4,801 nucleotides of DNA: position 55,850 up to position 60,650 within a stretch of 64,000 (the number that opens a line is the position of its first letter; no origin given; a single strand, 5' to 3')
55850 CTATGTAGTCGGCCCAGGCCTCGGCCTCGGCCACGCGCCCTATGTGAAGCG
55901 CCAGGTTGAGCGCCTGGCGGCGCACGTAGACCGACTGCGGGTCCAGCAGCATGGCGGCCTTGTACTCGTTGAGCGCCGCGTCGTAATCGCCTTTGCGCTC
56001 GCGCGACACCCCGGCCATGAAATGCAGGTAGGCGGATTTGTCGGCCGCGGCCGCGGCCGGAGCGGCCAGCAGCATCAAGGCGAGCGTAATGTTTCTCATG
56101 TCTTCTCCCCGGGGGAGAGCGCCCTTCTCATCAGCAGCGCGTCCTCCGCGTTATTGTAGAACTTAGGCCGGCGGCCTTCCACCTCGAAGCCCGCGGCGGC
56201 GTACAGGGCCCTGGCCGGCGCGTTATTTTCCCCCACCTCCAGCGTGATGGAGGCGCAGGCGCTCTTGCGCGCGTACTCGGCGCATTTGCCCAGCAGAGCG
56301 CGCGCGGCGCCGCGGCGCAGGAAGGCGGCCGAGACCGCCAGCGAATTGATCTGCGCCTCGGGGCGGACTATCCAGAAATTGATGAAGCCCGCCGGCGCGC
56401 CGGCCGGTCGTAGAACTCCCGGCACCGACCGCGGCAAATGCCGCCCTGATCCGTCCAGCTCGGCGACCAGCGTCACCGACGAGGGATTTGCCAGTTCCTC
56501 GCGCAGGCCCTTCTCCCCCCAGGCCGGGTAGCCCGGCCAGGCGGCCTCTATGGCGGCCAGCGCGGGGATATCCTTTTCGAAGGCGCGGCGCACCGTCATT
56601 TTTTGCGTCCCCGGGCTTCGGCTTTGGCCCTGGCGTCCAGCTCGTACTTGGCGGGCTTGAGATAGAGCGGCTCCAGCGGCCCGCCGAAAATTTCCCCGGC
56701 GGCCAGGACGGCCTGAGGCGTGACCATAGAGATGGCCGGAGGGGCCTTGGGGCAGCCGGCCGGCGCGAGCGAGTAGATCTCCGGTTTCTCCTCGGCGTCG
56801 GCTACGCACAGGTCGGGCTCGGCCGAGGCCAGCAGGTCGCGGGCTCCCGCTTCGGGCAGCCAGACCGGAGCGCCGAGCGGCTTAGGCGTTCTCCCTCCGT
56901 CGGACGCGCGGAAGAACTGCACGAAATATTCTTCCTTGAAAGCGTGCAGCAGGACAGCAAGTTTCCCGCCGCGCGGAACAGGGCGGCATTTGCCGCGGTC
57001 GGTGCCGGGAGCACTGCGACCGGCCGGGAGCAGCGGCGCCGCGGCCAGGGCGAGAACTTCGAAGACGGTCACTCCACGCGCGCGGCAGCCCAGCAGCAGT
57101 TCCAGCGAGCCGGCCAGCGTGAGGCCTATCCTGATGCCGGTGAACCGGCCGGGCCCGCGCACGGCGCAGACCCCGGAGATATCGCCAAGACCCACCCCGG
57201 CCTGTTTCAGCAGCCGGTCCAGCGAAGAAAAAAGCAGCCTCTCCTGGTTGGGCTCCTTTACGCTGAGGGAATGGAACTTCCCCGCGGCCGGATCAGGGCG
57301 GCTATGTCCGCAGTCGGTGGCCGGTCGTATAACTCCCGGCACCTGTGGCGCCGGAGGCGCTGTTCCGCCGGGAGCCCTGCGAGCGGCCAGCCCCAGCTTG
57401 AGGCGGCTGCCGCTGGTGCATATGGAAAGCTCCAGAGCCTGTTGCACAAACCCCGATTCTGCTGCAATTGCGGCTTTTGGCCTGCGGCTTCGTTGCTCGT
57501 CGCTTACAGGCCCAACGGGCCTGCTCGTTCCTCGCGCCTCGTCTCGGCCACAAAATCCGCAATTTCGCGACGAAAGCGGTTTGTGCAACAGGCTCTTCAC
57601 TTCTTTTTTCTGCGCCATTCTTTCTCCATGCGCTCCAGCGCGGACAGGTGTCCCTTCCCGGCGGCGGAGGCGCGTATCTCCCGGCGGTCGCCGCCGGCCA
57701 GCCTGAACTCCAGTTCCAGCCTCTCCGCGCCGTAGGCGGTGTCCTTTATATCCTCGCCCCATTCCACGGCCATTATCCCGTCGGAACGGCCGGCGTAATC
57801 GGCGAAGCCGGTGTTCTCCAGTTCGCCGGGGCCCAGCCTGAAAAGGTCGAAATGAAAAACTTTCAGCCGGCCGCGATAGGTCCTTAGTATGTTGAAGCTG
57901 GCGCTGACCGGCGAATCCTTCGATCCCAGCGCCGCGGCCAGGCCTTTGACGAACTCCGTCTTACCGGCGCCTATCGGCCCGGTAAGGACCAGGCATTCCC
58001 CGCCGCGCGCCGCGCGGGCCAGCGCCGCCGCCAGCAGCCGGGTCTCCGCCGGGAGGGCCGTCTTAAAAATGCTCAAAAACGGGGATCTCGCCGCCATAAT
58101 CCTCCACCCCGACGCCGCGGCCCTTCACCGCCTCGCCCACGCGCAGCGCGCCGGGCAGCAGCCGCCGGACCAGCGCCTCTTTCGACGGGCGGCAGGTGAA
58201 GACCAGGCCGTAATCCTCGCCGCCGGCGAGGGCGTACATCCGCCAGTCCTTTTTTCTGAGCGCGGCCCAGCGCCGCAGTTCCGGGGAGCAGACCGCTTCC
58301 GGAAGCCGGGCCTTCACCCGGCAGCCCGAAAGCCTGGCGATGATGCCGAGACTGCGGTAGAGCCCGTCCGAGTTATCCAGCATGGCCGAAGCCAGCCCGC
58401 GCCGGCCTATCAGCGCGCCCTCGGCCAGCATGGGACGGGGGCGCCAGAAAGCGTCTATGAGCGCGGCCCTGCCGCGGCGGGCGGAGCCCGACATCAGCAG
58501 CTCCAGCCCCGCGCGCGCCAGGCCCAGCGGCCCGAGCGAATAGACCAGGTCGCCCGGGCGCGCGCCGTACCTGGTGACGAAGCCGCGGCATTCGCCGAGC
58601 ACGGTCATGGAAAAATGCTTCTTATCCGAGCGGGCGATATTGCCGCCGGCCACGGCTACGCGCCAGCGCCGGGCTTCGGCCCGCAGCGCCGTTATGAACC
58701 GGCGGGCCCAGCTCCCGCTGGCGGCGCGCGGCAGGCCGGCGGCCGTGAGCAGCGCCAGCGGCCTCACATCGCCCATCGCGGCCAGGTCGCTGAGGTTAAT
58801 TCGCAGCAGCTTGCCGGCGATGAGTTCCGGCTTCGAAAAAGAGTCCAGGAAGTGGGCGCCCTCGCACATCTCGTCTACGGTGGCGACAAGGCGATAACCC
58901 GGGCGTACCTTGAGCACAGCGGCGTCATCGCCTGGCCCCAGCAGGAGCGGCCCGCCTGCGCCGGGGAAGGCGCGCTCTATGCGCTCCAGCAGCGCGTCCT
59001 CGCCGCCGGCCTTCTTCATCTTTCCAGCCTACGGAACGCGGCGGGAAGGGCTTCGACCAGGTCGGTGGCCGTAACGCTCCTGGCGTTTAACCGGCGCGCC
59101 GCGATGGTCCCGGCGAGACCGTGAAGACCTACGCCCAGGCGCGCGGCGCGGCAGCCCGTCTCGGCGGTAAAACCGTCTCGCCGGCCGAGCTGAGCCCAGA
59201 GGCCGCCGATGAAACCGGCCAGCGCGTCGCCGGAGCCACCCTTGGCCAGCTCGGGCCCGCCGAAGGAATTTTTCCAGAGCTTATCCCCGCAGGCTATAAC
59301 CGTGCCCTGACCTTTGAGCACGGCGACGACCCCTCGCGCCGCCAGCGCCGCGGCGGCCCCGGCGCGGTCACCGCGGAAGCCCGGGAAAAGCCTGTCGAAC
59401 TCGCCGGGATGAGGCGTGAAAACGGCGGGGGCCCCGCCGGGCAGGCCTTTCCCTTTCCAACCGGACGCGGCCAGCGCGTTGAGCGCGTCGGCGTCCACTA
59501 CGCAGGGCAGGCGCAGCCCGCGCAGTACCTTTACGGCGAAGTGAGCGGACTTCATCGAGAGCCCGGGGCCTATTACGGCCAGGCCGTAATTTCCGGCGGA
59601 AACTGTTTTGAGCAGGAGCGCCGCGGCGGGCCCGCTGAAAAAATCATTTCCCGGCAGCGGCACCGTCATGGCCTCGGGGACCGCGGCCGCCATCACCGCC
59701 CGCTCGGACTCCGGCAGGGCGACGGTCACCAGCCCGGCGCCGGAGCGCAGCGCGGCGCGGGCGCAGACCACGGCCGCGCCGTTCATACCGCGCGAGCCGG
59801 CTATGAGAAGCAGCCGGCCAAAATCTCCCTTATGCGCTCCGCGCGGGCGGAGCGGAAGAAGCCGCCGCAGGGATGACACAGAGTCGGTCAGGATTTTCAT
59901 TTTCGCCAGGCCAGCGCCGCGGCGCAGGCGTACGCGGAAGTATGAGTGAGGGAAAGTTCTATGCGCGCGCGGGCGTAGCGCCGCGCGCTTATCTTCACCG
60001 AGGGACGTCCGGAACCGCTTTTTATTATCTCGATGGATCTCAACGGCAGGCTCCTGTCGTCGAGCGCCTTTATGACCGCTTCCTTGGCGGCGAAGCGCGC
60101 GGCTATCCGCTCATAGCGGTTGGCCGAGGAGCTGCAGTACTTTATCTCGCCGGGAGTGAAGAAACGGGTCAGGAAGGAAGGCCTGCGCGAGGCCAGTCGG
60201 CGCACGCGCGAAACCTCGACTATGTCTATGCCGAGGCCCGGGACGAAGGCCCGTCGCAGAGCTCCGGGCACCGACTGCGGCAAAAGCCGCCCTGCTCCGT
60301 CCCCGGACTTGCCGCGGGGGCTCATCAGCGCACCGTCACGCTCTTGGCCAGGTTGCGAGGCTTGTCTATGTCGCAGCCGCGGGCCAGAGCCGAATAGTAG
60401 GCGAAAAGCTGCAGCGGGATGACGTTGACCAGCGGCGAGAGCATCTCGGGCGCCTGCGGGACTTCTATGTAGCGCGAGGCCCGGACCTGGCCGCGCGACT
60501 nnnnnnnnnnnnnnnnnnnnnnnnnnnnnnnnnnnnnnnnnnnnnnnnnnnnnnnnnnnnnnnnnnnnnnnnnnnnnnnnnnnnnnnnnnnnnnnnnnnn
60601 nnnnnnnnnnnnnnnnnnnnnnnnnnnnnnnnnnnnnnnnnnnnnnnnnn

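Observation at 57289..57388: Nested copy: one repeat inserted inside another within tsaB, still in frame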

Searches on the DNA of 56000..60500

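Call 24: search_rna_families(source=window, start=56000, end=60500, threshold=evalue, max_evalue=1)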
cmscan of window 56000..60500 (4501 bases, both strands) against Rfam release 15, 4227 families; matches with E-value up to 1: 4.
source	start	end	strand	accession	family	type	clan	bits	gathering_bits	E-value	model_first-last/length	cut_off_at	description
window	59394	59418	+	RF01082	SBWMV1_UPD-PKh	Cis-reg;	-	23.8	32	0.19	1-25/25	no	Pseudoknot of upstream pseudoknot domain (UPD) of the 3'UTR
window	56013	56056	+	RF01297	sR40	Gene; snRNA; snoRNA; CD-box;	-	22.3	50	0.29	1-61/61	no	Small nucleolar RNA sR40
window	57743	57803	-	RF01276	sR53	Gene; snRNA; snoRNA; CD-box;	-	17.9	49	0.72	1-60/60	no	Small nucleolar RNA sR53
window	58987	59119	-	RF00223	IRES_Bip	Cis-reg; IRES;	-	16.1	40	0.084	1-263/263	no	bip internal ribosome entry site (IRES)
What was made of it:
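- On Rickettsia palindromic elements: No Rfam family matched (call 24).
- Tried and rejected: Rfam search of 56000-60500 at E <= 1 gave only four weak, unrelated chance hits (call 24).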
